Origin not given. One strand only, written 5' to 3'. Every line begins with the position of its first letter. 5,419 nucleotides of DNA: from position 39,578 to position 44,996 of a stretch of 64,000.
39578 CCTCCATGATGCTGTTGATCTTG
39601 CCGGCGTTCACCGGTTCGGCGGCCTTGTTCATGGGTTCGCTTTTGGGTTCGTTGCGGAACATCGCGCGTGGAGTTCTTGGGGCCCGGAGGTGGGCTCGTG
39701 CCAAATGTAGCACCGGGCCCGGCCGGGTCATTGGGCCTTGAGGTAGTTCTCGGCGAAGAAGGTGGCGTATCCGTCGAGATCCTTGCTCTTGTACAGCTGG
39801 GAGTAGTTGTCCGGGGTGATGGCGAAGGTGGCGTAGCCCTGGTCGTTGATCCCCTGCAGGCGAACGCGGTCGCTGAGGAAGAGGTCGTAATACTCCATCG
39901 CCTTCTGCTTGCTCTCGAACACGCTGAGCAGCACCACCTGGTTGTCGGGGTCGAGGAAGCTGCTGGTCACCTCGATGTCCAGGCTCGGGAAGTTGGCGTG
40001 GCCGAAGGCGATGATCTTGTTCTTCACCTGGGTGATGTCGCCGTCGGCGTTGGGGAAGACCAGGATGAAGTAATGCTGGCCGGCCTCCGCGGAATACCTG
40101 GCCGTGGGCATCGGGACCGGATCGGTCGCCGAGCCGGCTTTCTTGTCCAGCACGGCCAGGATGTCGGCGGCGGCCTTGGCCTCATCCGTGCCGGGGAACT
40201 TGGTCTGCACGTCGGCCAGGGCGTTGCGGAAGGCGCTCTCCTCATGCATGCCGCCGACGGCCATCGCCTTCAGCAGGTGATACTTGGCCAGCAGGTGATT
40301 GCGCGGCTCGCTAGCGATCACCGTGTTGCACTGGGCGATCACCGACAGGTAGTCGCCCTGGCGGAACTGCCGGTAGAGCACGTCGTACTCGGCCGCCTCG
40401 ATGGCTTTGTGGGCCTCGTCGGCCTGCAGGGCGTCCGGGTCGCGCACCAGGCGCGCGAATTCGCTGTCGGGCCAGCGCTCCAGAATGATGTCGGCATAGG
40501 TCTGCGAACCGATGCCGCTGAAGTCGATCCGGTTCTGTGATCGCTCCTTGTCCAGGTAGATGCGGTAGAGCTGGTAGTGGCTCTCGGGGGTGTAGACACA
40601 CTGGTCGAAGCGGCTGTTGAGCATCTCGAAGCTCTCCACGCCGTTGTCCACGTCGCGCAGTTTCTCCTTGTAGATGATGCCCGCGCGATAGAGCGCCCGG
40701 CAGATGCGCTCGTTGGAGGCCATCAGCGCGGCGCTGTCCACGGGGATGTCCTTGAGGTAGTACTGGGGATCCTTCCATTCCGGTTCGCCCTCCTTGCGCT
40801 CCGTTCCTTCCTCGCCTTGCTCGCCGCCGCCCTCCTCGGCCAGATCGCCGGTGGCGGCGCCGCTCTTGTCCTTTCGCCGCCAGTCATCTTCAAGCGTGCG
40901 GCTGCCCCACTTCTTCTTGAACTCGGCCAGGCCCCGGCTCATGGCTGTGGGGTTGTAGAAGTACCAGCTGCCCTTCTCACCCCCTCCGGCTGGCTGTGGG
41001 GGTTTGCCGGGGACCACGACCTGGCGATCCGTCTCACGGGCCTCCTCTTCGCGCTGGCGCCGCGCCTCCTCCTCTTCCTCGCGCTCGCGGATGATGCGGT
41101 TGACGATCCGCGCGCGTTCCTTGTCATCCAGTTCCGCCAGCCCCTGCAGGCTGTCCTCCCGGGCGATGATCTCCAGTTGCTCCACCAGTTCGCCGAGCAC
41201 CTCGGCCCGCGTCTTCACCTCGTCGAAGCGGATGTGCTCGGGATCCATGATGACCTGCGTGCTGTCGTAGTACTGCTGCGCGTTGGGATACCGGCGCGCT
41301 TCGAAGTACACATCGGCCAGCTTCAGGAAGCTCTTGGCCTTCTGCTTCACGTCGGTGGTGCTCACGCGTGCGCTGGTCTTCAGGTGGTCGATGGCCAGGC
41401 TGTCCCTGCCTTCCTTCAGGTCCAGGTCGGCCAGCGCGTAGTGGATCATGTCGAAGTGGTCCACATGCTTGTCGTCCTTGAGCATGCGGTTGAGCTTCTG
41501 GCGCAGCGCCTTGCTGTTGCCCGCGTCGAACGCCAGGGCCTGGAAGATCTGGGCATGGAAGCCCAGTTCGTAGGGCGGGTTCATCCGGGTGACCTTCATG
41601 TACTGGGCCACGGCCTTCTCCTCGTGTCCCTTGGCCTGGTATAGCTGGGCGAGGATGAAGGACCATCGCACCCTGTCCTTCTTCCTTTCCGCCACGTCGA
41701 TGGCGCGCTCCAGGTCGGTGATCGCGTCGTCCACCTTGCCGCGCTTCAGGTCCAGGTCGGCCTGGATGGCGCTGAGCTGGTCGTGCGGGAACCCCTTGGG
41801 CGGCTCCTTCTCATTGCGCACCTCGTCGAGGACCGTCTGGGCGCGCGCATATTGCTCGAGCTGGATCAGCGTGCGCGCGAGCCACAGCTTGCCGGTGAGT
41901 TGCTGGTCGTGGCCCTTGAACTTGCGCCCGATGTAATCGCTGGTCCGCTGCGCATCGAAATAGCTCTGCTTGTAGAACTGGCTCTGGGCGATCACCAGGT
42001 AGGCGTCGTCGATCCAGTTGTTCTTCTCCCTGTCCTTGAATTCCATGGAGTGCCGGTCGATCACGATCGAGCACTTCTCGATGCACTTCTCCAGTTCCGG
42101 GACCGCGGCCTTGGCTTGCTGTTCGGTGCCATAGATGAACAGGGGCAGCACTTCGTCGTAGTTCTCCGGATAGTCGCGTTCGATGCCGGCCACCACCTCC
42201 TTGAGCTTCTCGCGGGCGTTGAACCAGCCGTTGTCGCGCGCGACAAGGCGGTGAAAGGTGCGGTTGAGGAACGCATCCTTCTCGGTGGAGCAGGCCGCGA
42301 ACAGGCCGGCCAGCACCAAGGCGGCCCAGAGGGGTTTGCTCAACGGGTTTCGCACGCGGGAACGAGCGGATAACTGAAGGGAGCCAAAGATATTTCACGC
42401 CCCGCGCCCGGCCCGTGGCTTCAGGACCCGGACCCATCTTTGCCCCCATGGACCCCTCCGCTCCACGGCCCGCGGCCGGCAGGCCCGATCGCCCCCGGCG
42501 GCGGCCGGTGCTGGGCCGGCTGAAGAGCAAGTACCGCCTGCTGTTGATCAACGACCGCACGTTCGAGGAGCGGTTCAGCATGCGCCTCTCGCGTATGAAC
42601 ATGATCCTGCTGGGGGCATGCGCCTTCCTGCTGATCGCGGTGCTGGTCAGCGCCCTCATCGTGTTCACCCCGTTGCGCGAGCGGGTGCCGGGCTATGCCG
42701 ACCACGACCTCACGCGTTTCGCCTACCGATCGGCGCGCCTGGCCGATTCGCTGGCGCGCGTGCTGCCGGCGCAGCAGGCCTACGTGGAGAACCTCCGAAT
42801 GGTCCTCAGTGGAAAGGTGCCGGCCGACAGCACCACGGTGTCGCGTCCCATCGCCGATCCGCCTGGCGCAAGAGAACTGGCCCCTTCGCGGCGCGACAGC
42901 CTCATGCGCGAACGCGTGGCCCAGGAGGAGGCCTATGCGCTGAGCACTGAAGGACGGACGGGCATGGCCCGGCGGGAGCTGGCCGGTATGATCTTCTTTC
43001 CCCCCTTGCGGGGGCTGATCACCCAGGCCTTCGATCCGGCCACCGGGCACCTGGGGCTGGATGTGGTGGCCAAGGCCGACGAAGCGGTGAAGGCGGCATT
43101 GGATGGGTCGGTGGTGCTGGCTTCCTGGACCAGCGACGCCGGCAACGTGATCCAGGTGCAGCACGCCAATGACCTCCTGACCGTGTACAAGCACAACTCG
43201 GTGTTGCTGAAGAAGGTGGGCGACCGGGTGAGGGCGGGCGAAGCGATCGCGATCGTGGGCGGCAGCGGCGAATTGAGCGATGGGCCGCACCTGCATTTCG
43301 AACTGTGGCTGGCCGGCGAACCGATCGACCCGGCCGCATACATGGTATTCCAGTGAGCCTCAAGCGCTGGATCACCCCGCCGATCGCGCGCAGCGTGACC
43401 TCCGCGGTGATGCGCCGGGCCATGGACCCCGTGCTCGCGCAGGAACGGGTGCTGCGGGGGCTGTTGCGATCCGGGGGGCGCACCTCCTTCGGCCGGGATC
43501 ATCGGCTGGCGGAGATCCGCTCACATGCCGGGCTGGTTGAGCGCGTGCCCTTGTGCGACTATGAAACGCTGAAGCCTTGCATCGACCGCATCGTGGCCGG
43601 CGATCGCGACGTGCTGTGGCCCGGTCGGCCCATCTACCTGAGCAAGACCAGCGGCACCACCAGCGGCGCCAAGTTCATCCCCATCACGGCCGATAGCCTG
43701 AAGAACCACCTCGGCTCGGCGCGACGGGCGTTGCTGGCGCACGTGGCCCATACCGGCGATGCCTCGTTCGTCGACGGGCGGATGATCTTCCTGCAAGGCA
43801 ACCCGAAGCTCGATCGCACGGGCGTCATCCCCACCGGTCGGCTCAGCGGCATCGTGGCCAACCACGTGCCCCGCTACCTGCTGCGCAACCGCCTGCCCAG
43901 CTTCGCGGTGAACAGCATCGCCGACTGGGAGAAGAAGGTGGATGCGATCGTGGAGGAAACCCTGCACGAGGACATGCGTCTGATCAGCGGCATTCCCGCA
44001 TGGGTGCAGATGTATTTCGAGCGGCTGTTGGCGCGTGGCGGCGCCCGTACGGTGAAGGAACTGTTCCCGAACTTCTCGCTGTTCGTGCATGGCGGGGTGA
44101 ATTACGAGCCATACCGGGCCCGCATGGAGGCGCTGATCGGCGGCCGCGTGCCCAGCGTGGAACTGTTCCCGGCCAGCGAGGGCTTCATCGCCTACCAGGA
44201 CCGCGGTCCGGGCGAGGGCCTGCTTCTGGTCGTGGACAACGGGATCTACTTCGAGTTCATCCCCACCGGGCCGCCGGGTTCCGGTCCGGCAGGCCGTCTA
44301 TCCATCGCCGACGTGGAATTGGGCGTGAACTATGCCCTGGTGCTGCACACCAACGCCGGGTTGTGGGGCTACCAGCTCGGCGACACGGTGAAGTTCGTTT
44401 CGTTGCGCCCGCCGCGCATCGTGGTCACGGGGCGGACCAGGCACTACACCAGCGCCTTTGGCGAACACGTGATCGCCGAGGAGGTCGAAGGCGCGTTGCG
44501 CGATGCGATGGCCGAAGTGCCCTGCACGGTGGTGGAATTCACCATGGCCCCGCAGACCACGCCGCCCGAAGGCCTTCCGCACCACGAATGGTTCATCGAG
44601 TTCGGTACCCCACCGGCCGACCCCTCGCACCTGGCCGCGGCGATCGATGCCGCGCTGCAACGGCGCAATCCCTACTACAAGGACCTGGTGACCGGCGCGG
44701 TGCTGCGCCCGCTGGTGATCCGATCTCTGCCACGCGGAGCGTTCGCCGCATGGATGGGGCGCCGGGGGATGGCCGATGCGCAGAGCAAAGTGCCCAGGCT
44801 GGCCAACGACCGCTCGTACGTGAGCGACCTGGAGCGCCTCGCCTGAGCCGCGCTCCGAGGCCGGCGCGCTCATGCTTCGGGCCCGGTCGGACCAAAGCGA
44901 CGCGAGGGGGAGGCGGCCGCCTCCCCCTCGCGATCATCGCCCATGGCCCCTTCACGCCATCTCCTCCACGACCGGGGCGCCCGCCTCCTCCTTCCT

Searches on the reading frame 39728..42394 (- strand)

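Call 50: search_protein_families(library=pfam, proteins=[window:39728-42394:-], max_evalue=0.01)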
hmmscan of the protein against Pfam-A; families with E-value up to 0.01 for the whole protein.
window:39728-42394:- (888 aa): 12 families
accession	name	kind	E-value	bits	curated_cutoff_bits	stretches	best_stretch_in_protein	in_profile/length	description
PF13424.12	TPR_12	-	7.9e-10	39.2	30.1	1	212-271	10-74/77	Tetratricopeptide repeat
PF07719.23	TPR_2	-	2.3e-09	37.1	27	0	246-273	5-32/34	Tetratricopeptide repeat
PF13181.12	TPR_8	-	2.8e-08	33.7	25.7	1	247-273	6-32/34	Tetratricopeptide repeat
PF14559.12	TPR_19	-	3.4e-07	30.9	25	0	169-196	28-55/68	Tetratricopeptide repeat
PF13432.12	TPR_16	-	5.3e-07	30.4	32.7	1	211-266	3-54/65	Tetratricopeptide repeat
PF13174.12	TPR_6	-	8.1e-07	29.7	26.3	0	567-596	2-30/33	Tetratricopeptide repeat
PF13428.12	TPR_14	-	8.8e-05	23.3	23.5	0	170-192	5-27/44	Tetratricopeptide repeat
PF16989.10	T6SS_VasJ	-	0.00014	21.9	26.2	1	170-269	146-232/255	Type VI secretion, EvfE, EvfF, ImpA, BimE, VC_A0119, VasJ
PF25058.1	ARM_TT21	-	0.0021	18.5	27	0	165-255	56-141/155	Tetratricopeptide repeat protein 21 ARM repeat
PF09976.15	TPR_21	-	0.0044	17.2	25.5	1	112-239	58-180/193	Tetratricopeptide repeat-like domain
PF25063.1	ARM_TT21_C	-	0.007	16.7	35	0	185-273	2-86/209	Tetratricopeptide repeat protein 21 C-terminal ARM domain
PF00515.34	TPR_1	-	0.0099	16.1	27.8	0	217-235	13-31/34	Tetratricopeptide repeat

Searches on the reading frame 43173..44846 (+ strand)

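Call 50: search_protein_families(library=pfam, proteins=[window:43173-44846:+], max_evalue=0.01)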
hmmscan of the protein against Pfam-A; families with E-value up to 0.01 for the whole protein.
window:43173-44846:+ (557 aa): 3 families
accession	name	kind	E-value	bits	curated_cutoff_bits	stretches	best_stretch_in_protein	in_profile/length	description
PF03321.19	GH3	-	5.6e-34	118.2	23.6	2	84-229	10-155/304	GH3 family N-terminal domain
PF23572.1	GH3_C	-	4e-18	66.7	23.6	1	436-547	1-118/119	GH3 family C-terminal domain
PF23571.1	GH3_M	-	3.4e-14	53.1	23.6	1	352-421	2-75/75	GH3 family central domain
